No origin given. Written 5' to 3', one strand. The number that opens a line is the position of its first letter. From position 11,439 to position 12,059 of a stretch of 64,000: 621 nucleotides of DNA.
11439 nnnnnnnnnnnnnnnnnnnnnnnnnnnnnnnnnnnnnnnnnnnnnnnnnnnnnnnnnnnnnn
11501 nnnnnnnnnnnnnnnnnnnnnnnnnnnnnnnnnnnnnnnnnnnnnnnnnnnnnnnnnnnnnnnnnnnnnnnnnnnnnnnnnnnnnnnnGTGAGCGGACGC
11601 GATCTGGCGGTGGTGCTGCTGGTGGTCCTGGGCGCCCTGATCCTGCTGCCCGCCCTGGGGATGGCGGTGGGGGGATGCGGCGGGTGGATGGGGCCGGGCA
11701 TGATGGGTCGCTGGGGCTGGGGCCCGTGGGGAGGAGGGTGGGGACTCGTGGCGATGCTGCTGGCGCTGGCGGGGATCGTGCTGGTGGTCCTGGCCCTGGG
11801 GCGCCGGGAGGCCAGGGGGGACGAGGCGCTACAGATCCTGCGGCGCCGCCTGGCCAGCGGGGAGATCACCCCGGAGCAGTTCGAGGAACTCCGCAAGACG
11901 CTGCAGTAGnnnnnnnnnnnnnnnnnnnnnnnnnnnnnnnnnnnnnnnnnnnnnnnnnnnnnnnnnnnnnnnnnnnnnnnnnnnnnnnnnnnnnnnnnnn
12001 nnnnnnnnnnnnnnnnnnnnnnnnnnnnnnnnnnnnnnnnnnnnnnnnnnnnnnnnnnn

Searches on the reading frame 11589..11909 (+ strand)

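Call 75: search_protein_families(library=pfam, proteins=[window:11589-11909:+], max_evalue=0.001)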
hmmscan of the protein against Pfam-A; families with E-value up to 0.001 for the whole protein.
window:11589-11909:+ (106 aa): 1 family
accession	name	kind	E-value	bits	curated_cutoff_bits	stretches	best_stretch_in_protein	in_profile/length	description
PF09851.14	SHOCT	-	3e-08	33.6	27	1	79-105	1-27/28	Short C-terminal domain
